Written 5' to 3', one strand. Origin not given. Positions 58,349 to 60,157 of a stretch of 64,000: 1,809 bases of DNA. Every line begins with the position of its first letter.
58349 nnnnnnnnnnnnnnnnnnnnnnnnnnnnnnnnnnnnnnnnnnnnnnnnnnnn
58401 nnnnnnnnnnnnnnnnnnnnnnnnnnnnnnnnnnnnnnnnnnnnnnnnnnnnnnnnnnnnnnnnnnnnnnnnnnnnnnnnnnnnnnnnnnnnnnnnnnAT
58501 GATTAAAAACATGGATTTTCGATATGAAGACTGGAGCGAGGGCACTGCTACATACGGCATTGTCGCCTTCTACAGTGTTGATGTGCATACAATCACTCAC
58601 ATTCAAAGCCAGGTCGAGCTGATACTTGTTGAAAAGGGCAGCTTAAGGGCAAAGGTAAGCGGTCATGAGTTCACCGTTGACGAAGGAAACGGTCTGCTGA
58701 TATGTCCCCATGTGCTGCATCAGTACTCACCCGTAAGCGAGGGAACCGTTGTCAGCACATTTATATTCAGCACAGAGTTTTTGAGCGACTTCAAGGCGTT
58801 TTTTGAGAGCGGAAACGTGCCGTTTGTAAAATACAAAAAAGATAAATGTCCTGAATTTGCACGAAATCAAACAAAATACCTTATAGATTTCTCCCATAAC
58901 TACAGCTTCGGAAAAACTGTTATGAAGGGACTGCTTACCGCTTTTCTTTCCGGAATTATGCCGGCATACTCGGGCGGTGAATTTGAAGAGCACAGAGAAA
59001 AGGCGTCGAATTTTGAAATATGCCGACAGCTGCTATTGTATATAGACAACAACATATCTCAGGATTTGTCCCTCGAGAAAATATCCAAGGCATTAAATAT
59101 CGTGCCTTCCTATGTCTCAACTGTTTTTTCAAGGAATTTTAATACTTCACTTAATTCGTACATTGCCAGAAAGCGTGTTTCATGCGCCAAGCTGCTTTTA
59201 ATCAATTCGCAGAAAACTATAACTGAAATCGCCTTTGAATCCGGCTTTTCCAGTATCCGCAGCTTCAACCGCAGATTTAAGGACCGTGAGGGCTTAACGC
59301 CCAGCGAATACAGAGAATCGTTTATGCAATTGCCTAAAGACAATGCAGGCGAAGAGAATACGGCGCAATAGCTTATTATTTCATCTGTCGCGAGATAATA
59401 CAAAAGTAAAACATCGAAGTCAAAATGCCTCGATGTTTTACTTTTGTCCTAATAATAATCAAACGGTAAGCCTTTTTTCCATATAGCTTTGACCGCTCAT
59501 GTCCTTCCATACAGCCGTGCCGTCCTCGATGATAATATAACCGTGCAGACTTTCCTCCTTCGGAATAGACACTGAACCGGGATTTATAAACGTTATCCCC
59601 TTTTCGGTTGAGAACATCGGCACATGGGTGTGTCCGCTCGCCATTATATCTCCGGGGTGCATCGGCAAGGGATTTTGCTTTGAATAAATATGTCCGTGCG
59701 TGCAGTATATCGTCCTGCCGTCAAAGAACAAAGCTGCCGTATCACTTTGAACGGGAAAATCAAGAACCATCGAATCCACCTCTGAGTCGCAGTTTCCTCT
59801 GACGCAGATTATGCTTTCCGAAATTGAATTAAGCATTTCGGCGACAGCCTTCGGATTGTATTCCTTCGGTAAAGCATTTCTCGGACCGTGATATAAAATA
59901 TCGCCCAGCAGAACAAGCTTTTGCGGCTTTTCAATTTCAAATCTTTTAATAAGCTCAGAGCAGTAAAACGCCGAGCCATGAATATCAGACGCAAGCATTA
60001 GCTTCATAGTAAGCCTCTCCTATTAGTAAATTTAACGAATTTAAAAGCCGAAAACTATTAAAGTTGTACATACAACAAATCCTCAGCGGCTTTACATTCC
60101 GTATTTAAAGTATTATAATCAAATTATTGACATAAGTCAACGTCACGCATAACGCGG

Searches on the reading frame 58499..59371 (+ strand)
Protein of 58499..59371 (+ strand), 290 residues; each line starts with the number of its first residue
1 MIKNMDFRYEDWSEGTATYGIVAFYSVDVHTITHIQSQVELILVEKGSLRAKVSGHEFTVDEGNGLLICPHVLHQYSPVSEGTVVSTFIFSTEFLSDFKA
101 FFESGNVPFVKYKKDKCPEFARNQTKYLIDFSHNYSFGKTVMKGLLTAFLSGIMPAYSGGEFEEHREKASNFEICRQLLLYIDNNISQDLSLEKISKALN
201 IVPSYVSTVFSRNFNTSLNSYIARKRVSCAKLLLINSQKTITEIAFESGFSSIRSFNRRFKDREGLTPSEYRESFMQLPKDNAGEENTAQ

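Call 14: search_protein_families(library=pfam, proteins=[window:58499-59371:+])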
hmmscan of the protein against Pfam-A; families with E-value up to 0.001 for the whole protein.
window:58499-59371:+ (290 aa): 4 families
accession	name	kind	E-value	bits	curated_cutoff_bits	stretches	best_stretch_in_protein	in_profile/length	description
PF12833.13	HTH_18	-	3.4e-20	72.5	33.6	1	196-273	2-79/80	Helix-turn-helix domain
PF00165.29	HTH_AraC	-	2.5e-15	56.6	26.6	1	236-272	6-41/42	Bacterial regulatory helix-turn-helix proteins, AraC family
PF02311.25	AraC_binding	-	1.5e-07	31.6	21.1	1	30-88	15-74/135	AraC-like ligand binding domain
PF07883.17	Cupin_2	-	0.00087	19.4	27.2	0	34-85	14-65/70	Cupin domain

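Call 22: find_encoding_contigs(protein=window:58499-59371:+, flank=10000, max_places=10)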
Protein window:58499-59371:+ (290 aa): 9 contigs read that carry it; 4 places shown.
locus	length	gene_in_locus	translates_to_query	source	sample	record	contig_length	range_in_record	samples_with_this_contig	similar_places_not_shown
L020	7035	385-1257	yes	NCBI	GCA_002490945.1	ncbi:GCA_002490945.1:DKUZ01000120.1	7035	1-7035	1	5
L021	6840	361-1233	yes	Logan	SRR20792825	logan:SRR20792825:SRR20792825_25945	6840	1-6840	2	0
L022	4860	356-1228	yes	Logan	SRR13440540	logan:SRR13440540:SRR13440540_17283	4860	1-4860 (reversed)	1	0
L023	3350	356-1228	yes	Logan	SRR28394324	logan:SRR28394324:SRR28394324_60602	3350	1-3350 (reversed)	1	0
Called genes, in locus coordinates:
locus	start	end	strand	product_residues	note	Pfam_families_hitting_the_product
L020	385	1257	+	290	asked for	PF02311:AraC_binding, PF12833:HTH_18, PF00165:HTH_AraC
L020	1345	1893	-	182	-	PF00149:Metallophos, PF12850:Metallophos_2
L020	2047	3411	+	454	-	PF13440:Polysacc_synt_3 (faint), PF01554:MatE, PF03023:MurJ, PF01554:MatE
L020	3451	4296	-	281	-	PF02311:AraC_binding, PF12833:HTH_18, PF00165:HTH_AraC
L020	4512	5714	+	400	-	PF16912:Glu_dehyd_C (weak)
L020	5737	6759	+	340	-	PF08240:ADH_N, PF16912:Glu_dehyd_C, PF01262:AlaDh_PNT_C (weak), PF00107:ADH_zinc_N, PF13602:ADH_zinc_N_2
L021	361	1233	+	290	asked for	PF02311:AraC_binding, PF12833:HTH_18, PF00165:HTH_AraC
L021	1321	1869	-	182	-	PF00149:Metallophos, PF12850:Metallophos_2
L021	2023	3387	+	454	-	PF13440:Polysacc_synt_3 (faint), PF01554:MatE, PF03023:MurJ, PF01554:MatE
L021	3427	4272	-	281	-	PF02311:AraC_binding, PF12833:HTH_18, PF00165:HTH_AraC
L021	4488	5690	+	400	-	PF16912:Glu_dehyd_C (weak)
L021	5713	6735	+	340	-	PF08240:ADH_N, PF16912:Glu_dehyd_C, PF01262:AlaDh_PNT_C (weak), PF00107:ADH_zinc_N, PF13602:ADH_zinc_N_2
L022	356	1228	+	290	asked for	PF02311:AraC_binding, PF12833:HTH_18, PF00165:HTH_AraC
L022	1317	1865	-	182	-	PF00149:Metallophos, PF12850:Metallophos_2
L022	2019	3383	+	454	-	PF13440:Polysacc_synt_3 (faint), PF01554:MatE, PF03023:MurJ, PF01554:MatE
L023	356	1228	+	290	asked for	PF02311:AraC_binding, PF12833:HTH_18, PF00165:HTH_AraC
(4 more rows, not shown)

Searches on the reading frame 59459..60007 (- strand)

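Call 14: search_protein_families(library=pfam, proteins=[window:59459-60007:-])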
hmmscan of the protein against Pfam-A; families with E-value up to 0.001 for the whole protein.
window:59459-60007:- (182 aa): 2 families
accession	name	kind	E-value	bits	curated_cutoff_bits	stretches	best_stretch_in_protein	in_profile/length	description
PF12850.12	Metallophos_2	-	1.1e-20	74.7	27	1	1-161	1-150/154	Calcineurin-like phosphoesterase superfamily domain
PF00149.33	Metallophos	-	6e-11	43.6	21.5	1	1-128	1-155/191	Calcineurin-like phosphoesterase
